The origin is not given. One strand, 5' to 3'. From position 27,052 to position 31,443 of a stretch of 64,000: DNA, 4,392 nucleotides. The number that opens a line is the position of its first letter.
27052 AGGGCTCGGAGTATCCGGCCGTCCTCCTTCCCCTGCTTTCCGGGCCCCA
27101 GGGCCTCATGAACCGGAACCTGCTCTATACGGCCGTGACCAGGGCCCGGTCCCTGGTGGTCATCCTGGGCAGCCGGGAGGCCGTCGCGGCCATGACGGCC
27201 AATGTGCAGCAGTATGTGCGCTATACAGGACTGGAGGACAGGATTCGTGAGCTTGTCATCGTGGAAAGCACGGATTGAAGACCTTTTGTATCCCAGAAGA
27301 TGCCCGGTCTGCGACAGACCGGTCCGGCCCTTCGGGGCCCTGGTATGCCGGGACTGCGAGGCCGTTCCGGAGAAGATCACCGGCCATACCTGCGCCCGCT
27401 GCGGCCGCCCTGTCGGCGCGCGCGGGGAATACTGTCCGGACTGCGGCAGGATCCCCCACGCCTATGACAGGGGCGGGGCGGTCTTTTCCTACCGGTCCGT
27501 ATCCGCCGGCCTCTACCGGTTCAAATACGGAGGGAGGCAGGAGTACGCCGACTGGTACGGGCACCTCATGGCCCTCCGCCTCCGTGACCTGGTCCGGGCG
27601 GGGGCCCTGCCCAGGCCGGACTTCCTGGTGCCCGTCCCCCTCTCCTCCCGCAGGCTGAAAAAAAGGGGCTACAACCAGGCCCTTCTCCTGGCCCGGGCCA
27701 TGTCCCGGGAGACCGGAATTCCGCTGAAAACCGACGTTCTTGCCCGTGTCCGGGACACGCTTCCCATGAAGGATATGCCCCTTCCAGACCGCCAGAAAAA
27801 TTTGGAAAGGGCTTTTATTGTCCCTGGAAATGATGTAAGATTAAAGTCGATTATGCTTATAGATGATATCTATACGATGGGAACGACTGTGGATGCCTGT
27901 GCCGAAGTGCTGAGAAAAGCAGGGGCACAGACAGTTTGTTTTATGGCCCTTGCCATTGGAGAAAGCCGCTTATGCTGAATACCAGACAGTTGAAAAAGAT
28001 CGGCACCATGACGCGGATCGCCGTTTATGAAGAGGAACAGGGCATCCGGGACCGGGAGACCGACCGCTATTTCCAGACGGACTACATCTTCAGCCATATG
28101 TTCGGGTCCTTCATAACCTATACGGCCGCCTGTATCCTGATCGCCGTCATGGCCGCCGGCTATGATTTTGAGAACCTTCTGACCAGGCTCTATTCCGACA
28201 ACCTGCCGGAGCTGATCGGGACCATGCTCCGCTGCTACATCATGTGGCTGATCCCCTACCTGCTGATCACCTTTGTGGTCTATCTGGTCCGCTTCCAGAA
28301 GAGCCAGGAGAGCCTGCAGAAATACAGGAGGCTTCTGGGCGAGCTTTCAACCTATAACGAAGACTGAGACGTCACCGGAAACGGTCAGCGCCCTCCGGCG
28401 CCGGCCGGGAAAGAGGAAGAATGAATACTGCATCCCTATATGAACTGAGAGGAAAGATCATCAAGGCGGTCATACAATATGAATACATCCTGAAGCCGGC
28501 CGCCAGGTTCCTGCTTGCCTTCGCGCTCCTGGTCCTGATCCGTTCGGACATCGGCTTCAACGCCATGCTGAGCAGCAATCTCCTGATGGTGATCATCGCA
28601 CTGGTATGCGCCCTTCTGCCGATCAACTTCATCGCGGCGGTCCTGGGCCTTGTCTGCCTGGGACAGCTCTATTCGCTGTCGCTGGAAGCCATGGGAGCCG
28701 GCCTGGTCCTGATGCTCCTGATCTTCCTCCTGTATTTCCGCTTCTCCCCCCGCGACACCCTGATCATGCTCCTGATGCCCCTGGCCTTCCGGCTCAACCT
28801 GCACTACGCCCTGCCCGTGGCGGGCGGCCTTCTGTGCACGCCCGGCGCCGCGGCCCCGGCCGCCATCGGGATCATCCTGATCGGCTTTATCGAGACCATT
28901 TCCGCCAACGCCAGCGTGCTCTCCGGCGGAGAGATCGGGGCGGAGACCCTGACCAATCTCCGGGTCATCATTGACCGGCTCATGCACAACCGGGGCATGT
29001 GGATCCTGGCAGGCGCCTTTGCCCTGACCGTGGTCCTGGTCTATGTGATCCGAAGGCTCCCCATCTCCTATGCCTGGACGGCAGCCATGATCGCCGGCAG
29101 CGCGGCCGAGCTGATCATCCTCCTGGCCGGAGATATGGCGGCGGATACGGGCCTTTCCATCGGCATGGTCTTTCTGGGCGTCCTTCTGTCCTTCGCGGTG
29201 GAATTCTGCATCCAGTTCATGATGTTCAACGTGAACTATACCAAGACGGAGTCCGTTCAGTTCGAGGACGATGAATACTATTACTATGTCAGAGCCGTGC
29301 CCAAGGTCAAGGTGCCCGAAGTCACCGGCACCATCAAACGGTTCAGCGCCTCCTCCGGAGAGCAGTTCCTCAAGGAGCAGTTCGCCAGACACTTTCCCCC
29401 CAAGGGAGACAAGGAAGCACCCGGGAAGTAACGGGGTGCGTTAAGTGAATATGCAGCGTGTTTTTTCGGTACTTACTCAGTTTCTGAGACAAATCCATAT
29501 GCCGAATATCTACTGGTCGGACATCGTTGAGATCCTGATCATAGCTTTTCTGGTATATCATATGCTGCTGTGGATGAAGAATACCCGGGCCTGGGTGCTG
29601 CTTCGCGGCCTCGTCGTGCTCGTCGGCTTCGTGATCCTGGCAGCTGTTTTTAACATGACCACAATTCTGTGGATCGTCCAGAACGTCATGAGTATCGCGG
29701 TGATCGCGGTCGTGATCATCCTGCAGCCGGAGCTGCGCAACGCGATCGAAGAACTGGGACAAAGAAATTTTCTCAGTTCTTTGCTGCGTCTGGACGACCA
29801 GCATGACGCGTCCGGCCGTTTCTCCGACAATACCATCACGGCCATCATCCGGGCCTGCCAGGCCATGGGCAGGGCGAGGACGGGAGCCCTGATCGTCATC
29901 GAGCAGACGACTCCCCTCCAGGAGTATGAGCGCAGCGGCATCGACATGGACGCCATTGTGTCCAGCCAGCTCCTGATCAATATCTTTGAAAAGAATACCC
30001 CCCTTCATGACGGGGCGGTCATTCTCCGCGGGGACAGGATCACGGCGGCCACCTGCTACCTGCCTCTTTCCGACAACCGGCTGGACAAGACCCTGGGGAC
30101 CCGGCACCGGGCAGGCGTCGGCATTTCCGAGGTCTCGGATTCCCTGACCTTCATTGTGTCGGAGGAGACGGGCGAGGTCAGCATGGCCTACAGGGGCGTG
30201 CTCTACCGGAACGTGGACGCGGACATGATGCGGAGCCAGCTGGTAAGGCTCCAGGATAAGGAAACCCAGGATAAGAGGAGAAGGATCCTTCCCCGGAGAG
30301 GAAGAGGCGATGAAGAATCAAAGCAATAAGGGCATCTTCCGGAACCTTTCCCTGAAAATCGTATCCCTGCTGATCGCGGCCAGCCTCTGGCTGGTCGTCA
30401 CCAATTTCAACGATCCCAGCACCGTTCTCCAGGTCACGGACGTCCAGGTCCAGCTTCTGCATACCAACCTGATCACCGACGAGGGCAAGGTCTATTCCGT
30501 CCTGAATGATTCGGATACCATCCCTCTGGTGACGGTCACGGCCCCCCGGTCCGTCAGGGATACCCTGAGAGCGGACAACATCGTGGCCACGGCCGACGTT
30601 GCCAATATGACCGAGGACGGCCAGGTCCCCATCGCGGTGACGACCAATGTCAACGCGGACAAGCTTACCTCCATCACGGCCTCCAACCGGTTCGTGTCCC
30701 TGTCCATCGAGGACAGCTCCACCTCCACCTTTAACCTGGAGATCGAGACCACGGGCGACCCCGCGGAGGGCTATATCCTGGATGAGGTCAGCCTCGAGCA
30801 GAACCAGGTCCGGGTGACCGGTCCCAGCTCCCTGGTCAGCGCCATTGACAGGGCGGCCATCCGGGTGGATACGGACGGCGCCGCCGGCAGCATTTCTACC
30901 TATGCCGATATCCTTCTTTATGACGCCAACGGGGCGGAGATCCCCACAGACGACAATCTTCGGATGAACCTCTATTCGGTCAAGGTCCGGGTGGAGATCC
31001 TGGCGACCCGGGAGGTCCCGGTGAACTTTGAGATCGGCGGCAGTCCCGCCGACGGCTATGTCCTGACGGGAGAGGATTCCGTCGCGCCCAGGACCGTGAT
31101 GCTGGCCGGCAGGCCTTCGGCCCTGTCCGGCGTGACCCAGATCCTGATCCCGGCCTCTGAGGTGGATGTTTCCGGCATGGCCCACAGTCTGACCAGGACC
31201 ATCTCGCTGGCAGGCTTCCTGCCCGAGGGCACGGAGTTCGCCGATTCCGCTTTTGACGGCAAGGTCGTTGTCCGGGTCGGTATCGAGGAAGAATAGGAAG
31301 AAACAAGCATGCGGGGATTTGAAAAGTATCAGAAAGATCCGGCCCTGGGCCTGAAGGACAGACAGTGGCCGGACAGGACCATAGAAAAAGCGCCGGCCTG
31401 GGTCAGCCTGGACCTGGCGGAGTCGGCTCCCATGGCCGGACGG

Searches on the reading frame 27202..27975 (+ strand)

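Call 3: search_protein_families(library=pfam, proteins=[window:27202-27975:+], max_evalue=0.01)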
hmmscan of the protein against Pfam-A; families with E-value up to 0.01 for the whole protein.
window:27202-27975:+ (258 aa): 5 families
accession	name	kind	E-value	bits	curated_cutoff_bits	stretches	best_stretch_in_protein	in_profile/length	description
PF18912.6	DZR_2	-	6e-13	48.8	27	1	27-81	3-55/56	Double zinc ribbon domain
PF12773.13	DZR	-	5e-05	23.8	27.3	1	34-82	1-45/45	Double zinc ribbon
PF00156.33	Pribosyltran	-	0.0001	22.1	26.3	1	160-250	40-123/158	Phosphoribosyl transferase domain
PF17032.10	Zn_ribbon_15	-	0.00029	22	28.9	1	46-82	37-73/73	zinc-ribbon family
PF03660.19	PHF5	-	0.00031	21.4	26.7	1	33-86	29-80/104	PHF5-like protein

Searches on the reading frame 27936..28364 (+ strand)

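Call 3: search_protein_families(library=pfam, proteins=[window:27936-28364:+], max_evalue=0.01)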
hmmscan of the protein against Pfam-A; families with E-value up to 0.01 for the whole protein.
window:27936-28364:+ (143 aa): 1 family
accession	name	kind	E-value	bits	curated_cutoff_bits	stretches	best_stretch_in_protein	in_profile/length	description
PF06195.18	DUF996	-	0.00078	20.1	31.3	1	44-131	18-102/138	Protein of unknown function (DUF996)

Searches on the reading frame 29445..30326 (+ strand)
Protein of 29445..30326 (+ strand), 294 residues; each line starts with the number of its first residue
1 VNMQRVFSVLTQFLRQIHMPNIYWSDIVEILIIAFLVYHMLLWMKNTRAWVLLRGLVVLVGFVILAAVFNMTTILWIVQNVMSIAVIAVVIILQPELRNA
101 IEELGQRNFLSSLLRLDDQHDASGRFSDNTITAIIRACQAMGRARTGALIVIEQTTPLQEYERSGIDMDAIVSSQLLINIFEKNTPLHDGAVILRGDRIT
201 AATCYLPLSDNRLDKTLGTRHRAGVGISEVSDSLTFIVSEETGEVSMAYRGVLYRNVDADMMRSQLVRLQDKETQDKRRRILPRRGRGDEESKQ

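Call 3: search_protein_families(library=pfam, proteins=[window:29445-30326:+], max_evalue=0.01)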
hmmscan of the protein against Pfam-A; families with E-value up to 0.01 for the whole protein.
window:29445-30326:+ (294 aa): 2 families
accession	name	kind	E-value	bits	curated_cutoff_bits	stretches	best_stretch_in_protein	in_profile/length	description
PF02457.21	DAC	-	7.3e-43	145.4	27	1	136-252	2-118/119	DisA bacterial checkpoint controller nucleotide-binding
PF19293.4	CdaA_N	-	9.3e-09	35.8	23.8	1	24-96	7-80/81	CdaA N-terminal transmembrane domain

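Call 4: search_protein_families(library=ncbifam, proteins=[window:29445-30326:+], max_evalue=0.01)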
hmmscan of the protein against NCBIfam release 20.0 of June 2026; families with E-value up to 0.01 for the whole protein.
window:29445-30326:+ (294 aa): 5 families
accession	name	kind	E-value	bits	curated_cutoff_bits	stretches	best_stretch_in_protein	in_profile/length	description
TIGR00159.1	TIGR00159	equivalog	2.5e-71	240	188.8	1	23-265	10-245/254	diadenylate cyclase CdaA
NF038328.1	c-di-AMP_CdaS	exception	4.2e-38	130.8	225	1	131-254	64-188/191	sporulation-specific diadenylate cyclase CdaS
NF038327.1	c-di-AMP_CdaM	exception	1.7e-32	112.6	225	1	84-255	9-176/196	diadenylate cyclase CdaM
NF010009.0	PRK13482.1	equivalog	4.5e-07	29.3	201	1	140-254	28-139/357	DNA integrity scanning diadenylate cyclase DisA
NF041371.1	Diadnylcyc_Halo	equivalog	0.00017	21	430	1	176-259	181-267/270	diadenylate cyclase DacZ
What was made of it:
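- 29445..30329 (+): cdaA (diadenylate cyclase), ancestral upstream neighbour. TIGR00159 240 bits; DAC and CdaA_N domains (calls 3, 4)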

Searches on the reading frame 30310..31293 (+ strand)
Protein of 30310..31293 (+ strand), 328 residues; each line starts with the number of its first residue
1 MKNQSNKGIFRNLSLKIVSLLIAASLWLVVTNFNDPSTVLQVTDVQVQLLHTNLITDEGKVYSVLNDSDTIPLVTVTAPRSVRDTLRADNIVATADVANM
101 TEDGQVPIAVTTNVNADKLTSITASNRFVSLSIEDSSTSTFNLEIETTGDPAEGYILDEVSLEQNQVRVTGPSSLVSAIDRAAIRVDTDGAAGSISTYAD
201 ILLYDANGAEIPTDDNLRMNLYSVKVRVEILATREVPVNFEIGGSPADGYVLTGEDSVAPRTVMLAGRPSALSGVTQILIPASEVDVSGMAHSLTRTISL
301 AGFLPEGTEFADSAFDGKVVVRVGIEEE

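Call 3: search_protein_families(library=pfam, proteins=[window:30310-31293:+], max_evalue=0.01)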
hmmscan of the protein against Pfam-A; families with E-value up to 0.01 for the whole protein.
window:30310-31293:+ (328 aa): 1 family
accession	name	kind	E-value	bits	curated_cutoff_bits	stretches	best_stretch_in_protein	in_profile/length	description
PF07949.17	YbbR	-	2e-22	79.7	22.3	2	144-213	5-75/81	YbbR-like protein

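Call 4: search_protein_families(library=ncbifam, proteins=[window:30310-31293:+], max_evalue=0.01)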
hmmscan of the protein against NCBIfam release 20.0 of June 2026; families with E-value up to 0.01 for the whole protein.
window:30310-31293:+ (328 aa): 0 families
